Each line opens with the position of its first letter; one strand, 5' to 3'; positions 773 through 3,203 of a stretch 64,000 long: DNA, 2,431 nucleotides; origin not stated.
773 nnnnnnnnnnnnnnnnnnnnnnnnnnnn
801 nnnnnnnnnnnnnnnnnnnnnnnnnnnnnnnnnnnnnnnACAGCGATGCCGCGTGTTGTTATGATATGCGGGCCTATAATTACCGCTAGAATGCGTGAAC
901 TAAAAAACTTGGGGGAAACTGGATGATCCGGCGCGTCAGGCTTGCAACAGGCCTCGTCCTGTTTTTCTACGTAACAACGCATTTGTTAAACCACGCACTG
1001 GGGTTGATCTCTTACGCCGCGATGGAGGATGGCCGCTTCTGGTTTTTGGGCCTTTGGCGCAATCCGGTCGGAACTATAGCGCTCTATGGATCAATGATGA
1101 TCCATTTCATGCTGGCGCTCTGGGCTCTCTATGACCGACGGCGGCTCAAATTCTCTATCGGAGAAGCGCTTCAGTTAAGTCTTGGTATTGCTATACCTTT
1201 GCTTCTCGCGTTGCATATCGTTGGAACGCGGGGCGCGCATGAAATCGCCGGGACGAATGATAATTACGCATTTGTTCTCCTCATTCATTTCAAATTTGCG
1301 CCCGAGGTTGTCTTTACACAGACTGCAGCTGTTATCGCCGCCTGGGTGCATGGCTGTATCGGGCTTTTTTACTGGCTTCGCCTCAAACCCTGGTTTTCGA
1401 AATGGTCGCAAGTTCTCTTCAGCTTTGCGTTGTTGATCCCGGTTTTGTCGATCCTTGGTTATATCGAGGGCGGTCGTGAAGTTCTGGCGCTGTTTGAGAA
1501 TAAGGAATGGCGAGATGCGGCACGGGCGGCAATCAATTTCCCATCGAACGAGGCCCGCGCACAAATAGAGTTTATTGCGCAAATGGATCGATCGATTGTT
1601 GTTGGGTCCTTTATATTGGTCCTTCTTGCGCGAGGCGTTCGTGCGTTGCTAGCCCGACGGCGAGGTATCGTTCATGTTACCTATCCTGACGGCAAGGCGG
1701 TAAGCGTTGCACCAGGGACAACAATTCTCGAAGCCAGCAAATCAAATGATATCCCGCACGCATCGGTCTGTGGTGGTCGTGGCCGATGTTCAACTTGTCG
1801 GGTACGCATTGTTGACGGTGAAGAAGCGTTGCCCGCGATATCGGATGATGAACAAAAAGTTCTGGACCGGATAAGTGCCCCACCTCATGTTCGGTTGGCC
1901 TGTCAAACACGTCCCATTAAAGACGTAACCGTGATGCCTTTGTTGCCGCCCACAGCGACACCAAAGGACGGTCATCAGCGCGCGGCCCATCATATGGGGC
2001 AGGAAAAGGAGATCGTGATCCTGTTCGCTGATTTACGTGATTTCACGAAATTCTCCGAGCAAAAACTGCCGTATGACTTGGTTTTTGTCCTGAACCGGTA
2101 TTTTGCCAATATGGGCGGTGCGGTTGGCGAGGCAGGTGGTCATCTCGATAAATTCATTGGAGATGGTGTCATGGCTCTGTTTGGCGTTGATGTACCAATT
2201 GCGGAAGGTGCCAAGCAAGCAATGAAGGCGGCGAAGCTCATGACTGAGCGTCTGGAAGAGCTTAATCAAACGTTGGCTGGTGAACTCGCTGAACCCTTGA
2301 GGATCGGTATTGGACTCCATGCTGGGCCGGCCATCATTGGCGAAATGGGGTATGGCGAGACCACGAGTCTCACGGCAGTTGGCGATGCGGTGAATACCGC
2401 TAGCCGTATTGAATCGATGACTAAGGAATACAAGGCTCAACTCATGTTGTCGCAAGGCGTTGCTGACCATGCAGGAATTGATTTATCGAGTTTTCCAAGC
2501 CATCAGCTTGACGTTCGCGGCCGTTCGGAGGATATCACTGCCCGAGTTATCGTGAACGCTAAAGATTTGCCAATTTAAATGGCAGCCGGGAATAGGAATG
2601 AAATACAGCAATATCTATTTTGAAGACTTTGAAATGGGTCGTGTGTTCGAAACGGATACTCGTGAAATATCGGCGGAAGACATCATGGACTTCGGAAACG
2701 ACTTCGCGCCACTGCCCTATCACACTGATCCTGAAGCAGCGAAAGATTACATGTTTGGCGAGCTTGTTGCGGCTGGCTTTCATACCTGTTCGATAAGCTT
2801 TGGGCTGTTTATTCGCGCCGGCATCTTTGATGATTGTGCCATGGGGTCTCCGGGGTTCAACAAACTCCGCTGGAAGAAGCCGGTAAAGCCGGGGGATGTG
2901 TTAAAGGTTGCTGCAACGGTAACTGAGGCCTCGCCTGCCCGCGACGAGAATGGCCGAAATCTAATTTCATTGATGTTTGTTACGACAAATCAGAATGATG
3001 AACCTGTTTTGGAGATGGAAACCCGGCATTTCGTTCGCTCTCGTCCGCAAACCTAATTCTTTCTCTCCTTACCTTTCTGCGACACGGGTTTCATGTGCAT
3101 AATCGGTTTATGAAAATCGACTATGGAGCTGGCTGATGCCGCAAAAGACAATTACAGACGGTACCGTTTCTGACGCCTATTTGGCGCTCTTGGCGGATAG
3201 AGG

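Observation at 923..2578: Membrane-anchored 2Fe-2S ferredoxin fused to a class III adenylate cyclase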

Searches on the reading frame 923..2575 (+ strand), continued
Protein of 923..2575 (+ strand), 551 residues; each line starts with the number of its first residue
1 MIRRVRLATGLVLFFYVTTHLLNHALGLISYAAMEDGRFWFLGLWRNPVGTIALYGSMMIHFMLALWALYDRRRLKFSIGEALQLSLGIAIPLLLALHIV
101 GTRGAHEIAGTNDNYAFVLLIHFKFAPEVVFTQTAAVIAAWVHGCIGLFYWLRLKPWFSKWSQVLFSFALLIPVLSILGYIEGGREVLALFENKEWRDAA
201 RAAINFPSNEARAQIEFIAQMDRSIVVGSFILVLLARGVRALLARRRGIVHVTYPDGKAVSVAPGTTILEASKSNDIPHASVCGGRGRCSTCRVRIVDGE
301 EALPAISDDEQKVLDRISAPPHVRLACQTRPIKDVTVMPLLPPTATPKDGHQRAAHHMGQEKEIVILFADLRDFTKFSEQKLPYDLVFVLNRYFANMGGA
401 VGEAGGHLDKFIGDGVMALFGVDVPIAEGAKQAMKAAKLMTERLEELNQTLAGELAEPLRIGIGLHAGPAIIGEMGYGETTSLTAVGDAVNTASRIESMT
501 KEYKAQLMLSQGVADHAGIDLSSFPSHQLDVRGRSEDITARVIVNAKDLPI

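Call 60: search_protein_families(library=pfam, proteins=[L004:4414-4884:+, L004:2755-3810:+, L002:5451-5933:+], max_evalue=0.001)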
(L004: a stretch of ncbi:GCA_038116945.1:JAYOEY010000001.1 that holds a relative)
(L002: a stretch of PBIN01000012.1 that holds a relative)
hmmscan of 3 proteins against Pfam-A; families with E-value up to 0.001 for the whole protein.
L004:4414-4884:+ (157 aa): 15 families
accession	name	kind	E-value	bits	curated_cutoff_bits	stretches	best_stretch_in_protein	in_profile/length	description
PF07719.23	TPR_2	-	3.8e-14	52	27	1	69-102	1-34/34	Tetratricopeptide repeat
PF00515.34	TPR_1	-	1.1e-12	47.6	27.8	1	69-102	1-34/34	Tetratricopeptide repeat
PF13424.12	TPR_12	-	3.2e-12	46.9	30.1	2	49-99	24-75/77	Tetratricopeptide repeat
PF13432.12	TPR_16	-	5.4e-11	43.2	32.7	2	76-130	4-58/65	Tetratricopeptide repeat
PF14559.12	TPR_19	-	5.6e-11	43.1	25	1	82-131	4-53/68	Tetratricopeptide repeat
PF13431.12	TPR_17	-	6.1e-09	35.9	24.4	1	59-88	3-32/34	Tetratricopeptide repeat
PF13414.12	TPR_11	-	1e-08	35.1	26.8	2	47-83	6-42/42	TPR repeat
PF13181.12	TPR_8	-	7.5e-08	32.4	25.7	1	72-102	4-34/34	Tetratricopeptide repeat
PF13174.12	TPR_6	-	1.1e-07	32.5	26.3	0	74-101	5-32/33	Tetratricopeptide repeat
PF13428.12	TPR_14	-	2e-07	31.5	23.5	0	70-106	2-38/44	Tetratricopeptide repeat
PF13176.12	TPR_7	-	2.1e-06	27.8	27.9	0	75-101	5-33/36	Tetratricopeptide repeat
PF25063.1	ARM_TT21_C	-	4.5e-05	23.9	35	0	45-98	105-158/209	Tetratricopeptide repeat protein 21 C-terminal ARM domain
PF12895.13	ANAPC3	-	5.8e-05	23.7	27.2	1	49-128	3-81/82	Anaphase-promoting complex, cyclosome, subunit 3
PF14853.12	Fis1_TPR_C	-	0.0001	22.9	25.3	0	74-106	6-38/53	Fis1 C-terminal tetratricopeptide repeat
PF23914.1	TPR_CcmH_CycH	-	0.00063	20.1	42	1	39-98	90-150/158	Cytochrome c-type biogenesis protein H TPR domain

L004:2755-3810:+ (352 aa): 5 families
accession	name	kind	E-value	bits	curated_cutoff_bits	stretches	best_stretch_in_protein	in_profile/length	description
PF00195.25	Chal_sti_synt_N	-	7.9e-22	78.2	27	1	78-208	92-223/225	Chalcone and stilbene synthases, N-terminal domain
PF02797.21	Chal_sti_synt_C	-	1.2e-17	64.7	27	1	223-327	10-114/151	Chalcone and stilbene synthases, C-terminal domain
PF08392.18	FAE1_CUT1_RppA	-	2.9e-13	50.2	27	1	50-207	51-204/290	FAE1/Type III polyketide synthase-like protein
PF08541.16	ACP_syn_III_C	-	2.1e-10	41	26.6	1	263-346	1-84/90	3-Oxoacyl-[acyl-carrier-protein (ACP)] synthase III C terminal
PF08545.16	ACP_syn_III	-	4.1e-05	23.8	24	1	146-212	6-68/80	3-Oxoacyl-[acyl-carrier-protein (ACP)] synthase III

L002:5451-5933:+ (161 aa): 12 families
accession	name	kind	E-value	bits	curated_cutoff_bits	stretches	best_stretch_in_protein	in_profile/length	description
PF07719.23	TPR_2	-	7.4e-13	48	27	1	73-104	3-34/34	Tetratricopeptide repeat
PF00515.34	TPR_1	-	3.4e-11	42.9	27.8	1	76-104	6-34/34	Tetratricopeptide repeat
PF13432.12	TPR_16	-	1.5e-10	41.8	32.7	1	76-127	2-53/65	Tetratricopeptide repeat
PF13424.12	TPR_12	-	5.5e-09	36.5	30.1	1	35-101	4-75/77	Tetratricopeptide repeat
PF13414.12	TPR_11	-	3.4e-08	33.5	26.8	1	78-118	1-41/42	TPR repeat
PF13181.12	TPR_8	-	4.7e-08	33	25.7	1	73-104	3-34/34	Tetratricopeptide repeat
PF14559.12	TPR_19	-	2.2e-07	31.5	25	1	84-132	4-52/68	Tetratricopeptide repeat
PF13428.12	TPR_14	-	2.7e-07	31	23.5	1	75-112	5-42/44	Tetratricopeptide repeat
PF13176.12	TPR_7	-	3.4e-07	30.3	27.9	1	75-103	3-33/36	Tetratricopeptide repeat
PF13374.12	TPR_10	-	5.2e-06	26.8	27.5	0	74-100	5-31/42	Tetratricopeptide repeat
PF12895.13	ANAPC3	-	2.8e-05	24.7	27.2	1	74-129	26-80/82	Anaphase-promoting complex, cyclosome, subunit 3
PF13174.12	TPR_6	-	0.00013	22.8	26.3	0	76-103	5-32/33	Tetratricopeptide repeat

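Call 64: search_solved_structures(query=L004:2755-3810:+, max_evalue=1e-10)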
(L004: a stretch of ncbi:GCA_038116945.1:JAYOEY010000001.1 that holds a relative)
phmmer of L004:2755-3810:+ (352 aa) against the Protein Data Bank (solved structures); distinct sequences matched with E-value up to 1e-10: 104 (the best 60 are shown).
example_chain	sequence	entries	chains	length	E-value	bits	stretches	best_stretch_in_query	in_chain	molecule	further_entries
4jao_D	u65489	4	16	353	6.3e-55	189.8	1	12-346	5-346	Alpha-pyrone synthesis polyketide synthase-like Pks11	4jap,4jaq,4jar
4jat_A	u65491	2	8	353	1.8e-53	185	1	12-346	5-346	Alpha-pyrone synthesis polyketide synthase-like Pks11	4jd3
1u0m_A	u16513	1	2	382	2e-39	138.8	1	44-346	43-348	putative polyketide synthase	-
8ysp_A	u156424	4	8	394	2e-38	135.5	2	43-182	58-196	CylI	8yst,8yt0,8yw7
4b0n_A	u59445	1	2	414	5.6e-36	127.4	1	9-329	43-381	POLYKETIDE SYNTHASE III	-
7cb3_A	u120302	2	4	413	1.9e-33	119.1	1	11-335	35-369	Chalcone/stilbene synthase | Chalcone synthase-like protein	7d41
3awj_A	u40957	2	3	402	5e-32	114.5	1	87-348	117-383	Chalcone synthase-like polyketide synthase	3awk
2h84_A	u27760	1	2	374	6e-32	114.2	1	85-344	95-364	Steely1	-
1ted_A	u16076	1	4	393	1.8e-31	112.7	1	11-344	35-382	pks18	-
6dx8_A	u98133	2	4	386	5.7e-31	111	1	84-325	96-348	Chalcone synthase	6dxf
6dxc_A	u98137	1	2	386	1.1e-30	110.1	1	84-325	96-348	Chalcone synthase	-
2p0u_A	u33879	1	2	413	2.8e-30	108.7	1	86-343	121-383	Stilbenecarboxylate synthase 2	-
1tee_A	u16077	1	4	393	6.2e-30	107.6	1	11-344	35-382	pks18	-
6dxe_A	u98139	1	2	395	1.3e-29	106.5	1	86-342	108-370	Chalcone synthase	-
4yjy_A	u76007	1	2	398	1.4e-29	106.4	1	88-326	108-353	Chalcone synthase 1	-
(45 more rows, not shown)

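Call 66: predict_structure(alignment_id=A3)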
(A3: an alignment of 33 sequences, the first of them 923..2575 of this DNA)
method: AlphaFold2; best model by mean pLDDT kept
length: 551 residues; sequences in the alignment: 33
mean_pLDDT: 87.0   pTM: 0.55
mean pLDDT of the five models: 87.0, 86.2, 84.3, 82.6, 81.8
residues with pLDDT >= 90: 276; 70-90: 232; 50-70: 43; < 50: 0
segments of 3 or more residues with pLDDT < 50: none
pLDDT, mean of each block of 10 residues (from residue 1): 90 96 97 95 92 93 92 74 89 87 89 91 92 92 93 90 96 97 96 95 91 91 93 92 79 82 87 85 64 85 87 78 88 87 73 61 91 82 80 90 89 83 92 96 92 85 93 64 80 90 92 91 85 68 89 68
secondary structure, 60 per line:
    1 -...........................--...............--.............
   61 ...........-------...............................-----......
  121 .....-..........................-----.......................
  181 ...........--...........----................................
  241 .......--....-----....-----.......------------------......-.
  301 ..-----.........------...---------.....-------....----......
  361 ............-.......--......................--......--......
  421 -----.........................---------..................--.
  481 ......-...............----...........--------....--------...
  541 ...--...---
elements in order: H2-28 H31-45 H48-71 H79-109 H115-125 H127-152 H158-191 H194-204 H209-247 E250-253 E259-262 H268-274 E293-298 H308-316 E323-325 E335-339 H347-350 E358-372 H374-380 H383-404 E407-412 E415-420 H426-450 E460-477 E480-486 H488-502 E507-510 H511-517 E526-529 E538-543

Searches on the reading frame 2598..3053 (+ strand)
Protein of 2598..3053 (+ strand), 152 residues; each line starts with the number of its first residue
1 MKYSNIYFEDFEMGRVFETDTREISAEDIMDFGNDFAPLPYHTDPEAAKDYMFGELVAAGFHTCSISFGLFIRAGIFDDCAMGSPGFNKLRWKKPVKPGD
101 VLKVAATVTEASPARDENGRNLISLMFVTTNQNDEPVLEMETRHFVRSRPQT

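Call 3: search_protein_families(library=pfam, proteins=[window:2598-3053:+], max_evalue=0.01)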
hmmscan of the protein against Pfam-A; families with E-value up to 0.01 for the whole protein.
window:2598-3053:+ (152 aa): 2 families
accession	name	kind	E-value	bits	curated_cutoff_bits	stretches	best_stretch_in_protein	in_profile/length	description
PF01575.25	MaoC_dehydratas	-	8e-15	55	27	1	13-115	6-108/123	MaoC like domain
PF13452.11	FAS1_DH_region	-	6.4e-08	33.2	22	1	13-139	3-131/132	FAS1-like, dehydratase domain region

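Call 4: search_protein_families(library=ncbifam, proteins=[window:2598-3053:+], max_evalue=0.01)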
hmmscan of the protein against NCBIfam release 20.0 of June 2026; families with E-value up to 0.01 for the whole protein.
window:2598-3053:+ (152 aa): 5 families
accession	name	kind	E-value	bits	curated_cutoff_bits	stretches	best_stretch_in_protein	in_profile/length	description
TIGR02278.1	PaaN-DH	equivalog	1.1e-17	63.5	562.8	1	7-139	524-655/664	phenylacetic acid degradation bifunctional protein PaaZ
NF038241.1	RipB_Ich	equivalog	4.4e-06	26.7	340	1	4-149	20-165/175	(R)-specific enoyl-CoA hydratase RipB/Ich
NF040624.1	HadA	equivalog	3e-05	24.3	180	1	20-143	9-134/144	(3R)-hydroxyacyl-ACP dehydratase subunit HadA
NF006045.0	PRK08190.1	subfamily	3.3e-05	22.9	282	1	4-139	7-134/467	bifunctional enoyl-CoA hydratase/phosphate acetyltransferase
NF040620.1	fused_HadA_HadB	exception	0.00039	20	350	1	40-143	30-134/329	fused (3R)-hydroxyacyl-ACP dehydratase subunits HadA/HadB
